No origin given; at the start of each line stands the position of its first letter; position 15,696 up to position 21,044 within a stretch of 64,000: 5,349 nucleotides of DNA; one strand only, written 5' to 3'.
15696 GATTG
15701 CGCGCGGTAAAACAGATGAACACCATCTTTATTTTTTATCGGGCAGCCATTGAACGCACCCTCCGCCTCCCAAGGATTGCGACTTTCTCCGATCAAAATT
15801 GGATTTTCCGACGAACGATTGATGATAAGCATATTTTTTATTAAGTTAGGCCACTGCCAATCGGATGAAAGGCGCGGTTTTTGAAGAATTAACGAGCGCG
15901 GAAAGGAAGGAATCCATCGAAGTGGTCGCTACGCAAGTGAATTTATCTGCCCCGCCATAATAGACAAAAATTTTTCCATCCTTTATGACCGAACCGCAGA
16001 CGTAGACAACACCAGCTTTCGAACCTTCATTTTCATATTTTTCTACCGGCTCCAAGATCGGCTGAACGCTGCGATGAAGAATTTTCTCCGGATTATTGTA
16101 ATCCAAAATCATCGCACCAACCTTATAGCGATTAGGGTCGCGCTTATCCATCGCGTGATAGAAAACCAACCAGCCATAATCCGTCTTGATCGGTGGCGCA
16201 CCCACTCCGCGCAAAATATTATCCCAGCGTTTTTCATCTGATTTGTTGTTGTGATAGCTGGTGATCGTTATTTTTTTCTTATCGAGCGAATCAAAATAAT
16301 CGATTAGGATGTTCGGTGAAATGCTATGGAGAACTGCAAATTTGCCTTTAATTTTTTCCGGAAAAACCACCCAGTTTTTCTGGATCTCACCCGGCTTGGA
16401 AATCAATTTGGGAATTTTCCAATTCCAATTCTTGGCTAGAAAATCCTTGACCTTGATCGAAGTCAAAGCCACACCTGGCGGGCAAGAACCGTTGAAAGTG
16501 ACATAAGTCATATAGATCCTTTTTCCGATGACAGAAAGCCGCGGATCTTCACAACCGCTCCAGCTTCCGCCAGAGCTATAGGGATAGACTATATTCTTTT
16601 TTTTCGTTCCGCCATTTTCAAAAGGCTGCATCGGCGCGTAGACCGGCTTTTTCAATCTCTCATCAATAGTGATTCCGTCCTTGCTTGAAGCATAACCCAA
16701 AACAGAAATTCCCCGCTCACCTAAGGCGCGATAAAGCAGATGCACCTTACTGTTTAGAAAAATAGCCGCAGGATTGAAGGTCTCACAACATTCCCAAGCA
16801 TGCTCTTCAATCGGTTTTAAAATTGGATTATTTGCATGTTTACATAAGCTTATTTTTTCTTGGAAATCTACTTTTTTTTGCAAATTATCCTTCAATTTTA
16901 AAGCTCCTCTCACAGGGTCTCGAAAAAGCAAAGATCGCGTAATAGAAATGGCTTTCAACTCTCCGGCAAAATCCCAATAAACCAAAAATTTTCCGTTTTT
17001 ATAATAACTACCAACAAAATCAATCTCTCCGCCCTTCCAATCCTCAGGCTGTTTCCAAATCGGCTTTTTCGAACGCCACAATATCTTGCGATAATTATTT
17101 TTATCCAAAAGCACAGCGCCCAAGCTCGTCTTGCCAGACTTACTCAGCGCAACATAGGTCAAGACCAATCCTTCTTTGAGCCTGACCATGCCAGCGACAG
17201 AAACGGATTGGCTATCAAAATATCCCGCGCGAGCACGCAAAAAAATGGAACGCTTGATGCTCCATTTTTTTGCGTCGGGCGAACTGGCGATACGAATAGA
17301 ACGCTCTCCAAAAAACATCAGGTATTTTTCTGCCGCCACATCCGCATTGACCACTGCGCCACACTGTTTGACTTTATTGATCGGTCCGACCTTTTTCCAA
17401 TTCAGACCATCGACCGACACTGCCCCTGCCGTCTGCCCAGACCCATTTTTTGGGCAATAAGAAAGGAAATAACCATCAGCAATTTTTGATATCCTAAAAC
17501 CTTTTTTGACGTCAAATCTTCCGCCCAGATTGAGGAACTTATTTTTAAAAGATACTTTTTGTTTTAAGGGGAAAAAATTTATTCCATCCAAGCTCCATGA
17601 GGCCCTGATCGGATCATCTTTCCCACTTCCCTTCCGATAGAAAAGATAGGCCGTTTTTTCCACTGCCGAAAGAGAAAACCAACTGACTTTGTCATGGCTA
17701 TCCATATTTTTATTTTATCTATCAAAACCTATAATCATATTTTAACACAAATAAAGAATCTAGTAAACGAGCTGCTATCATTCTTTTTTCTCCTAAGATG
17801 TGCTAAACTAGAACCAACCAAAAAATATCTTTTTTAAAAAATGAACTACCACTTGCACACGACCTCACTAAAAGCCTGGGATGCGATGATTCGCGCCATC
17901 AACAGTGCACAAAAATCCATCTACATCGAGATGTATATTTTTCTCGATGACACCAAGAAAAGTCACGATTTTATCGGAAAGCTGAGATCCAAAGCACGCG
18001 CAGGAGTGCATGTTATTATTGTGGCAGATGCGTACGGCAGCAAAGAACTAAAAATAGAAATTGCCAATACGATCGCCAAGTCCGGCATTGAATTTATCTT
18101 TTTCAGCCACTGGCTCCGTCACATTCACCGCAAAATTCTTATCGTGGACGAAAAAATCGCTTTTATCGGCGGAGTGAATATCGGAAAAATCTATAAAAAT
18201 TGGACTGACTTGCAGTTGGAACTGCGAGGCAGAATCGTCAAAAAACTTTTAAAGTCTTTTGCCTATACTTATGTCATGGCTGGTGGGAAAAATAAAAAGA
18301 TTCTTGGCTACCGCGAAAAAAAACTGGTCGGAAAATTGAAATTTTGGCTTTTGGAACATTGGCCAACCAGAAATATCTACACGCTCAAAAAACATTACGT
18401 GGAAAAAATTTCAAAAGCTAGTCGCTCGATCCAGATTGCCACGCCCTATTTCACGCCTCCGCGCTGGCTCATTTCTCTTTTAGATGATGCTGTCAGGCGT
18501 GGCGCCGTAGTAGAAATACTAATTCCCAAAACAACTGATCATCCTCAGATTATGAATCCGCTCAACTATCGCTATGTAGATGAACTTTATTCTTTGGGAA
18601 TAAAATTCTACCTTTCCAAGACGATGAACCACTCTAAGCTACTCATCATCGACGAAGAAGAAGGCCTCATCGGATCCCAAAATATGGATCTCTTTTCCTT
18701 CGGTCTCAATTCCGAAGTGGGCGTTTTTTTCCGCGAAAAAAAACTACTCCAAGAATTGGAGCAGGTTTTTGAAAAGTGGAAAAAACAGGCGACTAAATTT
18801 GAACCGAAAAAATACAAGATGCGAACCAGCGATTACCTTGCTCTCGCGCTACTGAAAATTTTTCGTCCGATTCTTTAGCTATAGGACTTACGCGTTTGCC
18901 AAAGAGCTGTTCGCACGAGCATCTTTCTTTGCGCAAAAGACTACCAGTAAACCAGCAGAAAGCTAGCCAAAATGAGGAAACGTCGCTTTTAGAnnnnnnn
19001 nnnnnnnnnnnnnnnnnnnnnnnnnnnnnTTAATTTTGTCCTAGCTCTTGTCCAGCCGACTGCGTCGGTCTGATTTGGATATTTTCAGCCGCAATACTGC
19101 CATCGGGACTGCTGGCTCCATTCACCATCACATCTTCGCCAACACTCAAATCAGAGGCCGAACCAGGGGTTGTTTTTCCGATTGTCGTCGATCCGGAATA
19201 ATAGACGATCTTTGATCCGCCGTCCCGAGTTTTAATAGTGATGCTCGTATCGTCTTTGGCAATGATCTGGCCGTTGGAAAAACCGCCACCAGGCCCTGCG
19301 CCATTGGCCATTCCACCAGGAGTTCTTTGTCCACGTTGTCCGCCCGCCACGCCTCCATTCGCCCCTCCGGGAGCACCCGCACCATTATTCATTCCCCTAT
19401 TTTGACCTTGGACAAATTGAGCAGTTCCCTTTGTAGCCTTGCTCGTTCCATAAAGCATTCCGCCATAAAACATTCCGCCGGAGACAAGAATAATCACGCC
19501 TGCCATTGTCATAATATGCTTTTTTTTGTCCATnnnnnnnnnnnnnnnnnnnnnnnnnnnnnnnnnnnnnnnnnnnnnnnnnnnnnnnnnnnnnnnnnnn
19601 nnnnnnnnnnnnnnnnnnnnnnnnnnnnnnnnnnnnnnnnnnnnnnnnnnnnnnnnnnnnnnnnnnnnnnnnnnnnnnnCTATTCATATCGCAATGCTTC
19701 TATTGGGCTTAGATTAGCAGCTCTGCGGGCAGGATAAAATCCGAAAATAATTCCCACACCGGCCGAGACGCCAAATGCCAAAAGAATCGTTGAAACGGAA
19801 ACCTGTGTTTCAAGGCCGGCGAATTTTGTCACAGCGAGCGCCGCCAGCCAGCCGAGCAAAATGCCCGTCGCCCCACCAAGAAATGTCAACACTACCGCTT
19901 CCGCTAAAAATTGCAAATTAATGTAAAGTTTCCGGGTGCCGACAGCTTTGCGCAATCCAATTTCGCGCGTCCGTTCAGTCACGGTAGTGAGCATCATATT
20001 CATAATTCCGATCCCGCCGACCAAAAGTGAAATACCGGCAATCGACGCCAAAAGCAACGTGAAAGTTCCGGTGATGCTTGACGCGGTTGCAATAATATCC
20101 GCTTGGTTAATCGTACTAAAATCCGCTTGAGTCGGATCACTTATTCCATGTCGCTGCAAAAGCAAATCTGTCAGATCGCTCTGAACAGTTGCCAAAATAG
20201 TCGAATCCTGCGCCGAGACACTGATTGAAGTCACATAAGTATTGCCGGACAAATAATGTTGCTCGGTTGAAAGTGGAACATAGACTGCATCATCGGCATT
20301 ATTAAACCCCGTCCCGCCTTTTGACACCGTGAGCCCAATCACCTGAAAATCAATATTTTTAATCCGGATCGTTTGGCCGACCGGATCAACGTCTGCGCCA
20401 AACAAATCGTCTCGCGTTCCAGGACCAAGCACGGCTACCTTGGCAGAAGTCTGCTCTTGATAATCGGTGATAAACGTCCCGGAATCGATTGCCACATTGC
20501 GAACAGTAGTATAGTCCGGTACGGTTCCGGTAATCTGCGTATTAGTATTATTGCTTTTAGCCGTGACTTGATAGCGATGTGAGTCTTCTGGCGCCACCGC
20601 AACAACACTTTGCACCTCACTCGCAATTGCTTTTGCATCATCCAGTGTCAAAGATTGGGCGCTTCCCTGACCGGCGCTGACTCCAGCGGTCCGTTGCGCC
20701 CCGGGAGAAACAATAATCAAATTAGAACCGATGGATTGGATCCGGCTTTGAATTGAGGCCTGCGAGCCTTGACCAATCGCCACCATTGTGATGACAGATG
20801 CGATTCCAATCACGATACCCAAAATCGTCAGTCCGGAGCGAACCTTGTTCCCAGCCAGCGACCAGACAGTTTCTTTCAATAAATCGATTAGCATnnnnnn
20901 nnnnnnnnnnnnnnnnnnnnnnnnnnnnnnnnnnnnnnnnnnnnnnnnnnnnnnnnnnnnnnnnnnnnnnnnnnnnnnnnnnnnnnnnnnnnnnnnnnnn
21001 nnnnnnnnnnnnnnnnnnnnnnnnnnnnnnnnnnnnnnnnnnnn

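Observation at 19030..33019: Two paralogous loci with an ECF sigma factor, membrane and secreted proteins, and a tripartite YknXYZ/MacAB-like exporter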

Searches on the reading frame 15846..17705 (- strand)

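Call 6: search_protein_families(library=pfam, proteins=[window:15846-17705:-], max_evalue=0.01)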
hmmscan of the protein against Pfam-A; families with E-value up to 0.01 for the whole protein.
window:15846-17705:- (619 aa): 1 family
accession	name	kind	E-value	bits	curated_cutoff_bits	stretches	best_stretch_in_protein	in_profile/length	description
PF04041.19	Glyco_hydro_130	-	5.4e-52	177.2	26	2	290-601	5-315/320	beta-1,4-mannooligosaccharide phosphorylase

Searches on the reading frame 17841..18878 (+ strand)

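Call 6: search_protein_families(library=pfam, proteins=[window:17841-18878:+], max_evalue=0.01)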
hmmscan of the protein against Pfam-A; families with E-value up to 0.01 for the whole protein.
window:17841-18878:+ (345 aa): 4 families
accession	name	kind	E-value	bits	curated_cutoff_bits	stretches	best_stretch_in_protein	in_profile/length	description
PF13091.12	PLDc_2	-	1.7e-41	141.6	27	2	187-312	2-130/132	PLD-like domain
PF00614.28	PLDc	-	3.2e-11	43.2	21.9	1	96-114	6-24/28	Phospholipase D Active site motif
PF11495.14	Regulator_TrmB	-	2.6e-05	24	22.2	0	174-313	3-127/233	Archaeal transcriptional regulator TrmB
PF05657.16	DUF806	-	0.0012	19.7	25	1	235-327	7-95/121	Protein of unknown function (DUF806)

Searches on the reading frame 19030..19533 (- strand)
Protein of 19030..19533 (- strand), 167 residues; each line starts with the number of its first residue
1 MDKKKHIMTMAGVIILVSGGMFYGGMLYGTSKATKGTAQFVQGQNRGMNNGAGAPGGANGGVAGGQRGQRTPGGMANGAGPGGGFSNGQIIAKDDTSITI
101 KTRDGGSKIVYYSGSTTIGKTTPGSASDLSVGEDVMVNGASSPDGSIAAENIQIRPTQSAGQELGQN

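Call 3: search_protein_families(library=pfam, proteins=[window:19030-19533:-], max_evalue=0.01)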
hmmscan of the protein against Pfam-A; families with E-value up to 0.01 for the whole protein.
window:19030-19533:- (167 aa): 1 family
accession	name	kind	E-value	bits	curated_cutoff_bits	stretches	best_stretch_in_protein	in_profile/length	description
PF18914.6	DUF5666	-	5.5e-05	23.8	27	1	88-152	2-59/60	Domain of unknown function (DUF5666)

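Call 23: search_protein_families(library=ncbifam, proteins=[window:19030-19533:-], max_evalue=0.01)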
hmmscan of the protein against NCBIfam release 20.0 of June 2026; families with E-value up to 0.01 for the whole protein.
window:19030-19533:- (167 aa): 0 families

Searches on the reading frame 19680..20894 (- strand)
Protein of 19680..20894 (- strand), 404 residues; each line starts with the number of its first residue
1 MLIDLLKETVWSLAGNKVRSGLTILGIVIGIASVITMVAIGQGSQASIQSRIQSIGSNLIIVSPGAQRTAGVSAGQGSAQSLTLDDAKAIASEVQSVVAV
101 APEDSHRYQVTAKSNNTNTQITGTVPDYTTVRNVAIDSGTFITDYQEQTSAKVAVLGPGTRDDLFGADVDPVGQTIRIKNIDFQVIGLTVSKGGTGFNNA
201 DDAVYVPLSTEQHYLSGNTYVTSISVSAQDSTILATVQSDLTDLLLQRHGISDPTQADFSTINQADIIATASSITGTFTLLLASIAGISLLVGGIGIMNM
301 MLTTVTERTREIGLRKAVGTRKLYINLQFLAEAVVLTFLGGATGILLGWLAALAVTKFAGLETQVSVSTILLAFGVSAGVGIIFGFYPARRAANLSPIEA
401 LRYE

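Call 3: search_protein_families(library=pfam, proteins=[window:19680-20894:-], max_evalue=0.01)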
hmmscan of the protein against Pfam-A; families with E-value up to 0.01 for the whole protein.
window:19680-20894:- (404 aa): 2 families
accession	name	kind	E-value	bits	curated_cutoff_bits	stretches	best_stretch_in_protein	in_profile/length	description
PF12704.14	MacB_PCD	-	3.5e-48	165.1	27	1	20-243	1-206/207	MacB-like periplasmic core domain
PF02687.27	FtsX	-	1.7e-19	70.5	25.5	1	284-397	2-120/120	FtsX-like permease C-terminal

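Call 23: search_protein_families(library=ncbifam, proteins=[window:19680-20894:-], max_evalue=0.01)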
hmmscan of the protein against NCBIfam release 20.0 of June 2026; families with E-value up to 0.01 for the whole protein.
window:19680-20894:- (404 aa): 7 families
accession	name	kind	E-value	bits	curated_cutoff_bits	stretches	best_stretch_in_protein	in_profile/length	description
NF007826.0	PRK10535.1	equivalog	1.4e-76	258.1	966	1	11-402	263-646/648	macrolide ABC transporter ATP-binding protein/permease MacB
TIGR03434.1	ADOP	subfamily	1.9e-33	115.6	622.3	1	73-402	67-400/803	ADOP family duplicated permease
TIGR02212.1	lolCE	equivalog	4.3e-11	42.4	362.45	1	20-404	24-411/411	lipoprotein-releasing ABC transporter permease subunit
NF038346.1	FtsX_actino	exception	4.3e-06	26.3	250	1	264-382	165-291/308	permease-like cell division protein FtsX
NF038347.1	FtsX_Gpos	exception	9.2e-05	21.9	225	1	285-351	178-240/296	permease-like cell division protein FtsX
TIGR00439.2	FtsX_Gneg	equivalog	0.00015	21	255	1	256-376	150-265/292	permease-like cell division protein FtsX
NF008076.0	PRK10814.1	exception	0.0016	17.5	473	0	20-100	27-103/399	lipoprotein-releasing ABC transporter permease subunit LolC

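Call 57: search_solved_structures(query=window:19680-20894:-, max_evalue=1e-10)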
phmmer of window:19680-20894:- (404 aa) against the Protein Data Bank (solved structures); distinct sequences matched with E-value up to 1e-10: 8.
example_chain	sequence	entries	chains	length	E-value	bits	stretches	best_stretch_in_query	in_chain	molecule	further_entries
5gko_A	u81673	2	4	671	1.7e-62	215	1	9-402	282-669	Macrolide export ATP-binding/permease protein MacB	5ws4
5nik_J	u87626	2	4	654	4.3e-62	213.6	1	11-402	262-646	Macrolide export ATP-binding/permease protein MacB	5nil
5lil_A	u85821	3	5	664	9e-60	206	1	3-403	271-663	Macrolide export ATP-binding/permease protein MacB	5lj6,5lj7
5xu1_M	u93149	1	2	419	5.4e-43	150.8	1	7-404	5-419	ABC transporter permeae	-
5c59_A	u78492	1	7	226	1.8e-14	57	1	49-277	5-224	Macrolide export ATP-binding/permease protein MacB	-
9qgy_M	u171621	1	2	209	7.4e-14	55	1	50-253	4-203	Macrolide export ATP-binding/permease protein MacB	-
3ftj_A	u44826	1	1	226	2.2e-12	50.1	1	48-277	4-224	Macrolide export ATP-binding/permease protein macB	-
5lj8_A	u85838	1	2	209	1e-11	47.9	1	79-253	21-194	Macrolide export ATP-binding/permease protein MacB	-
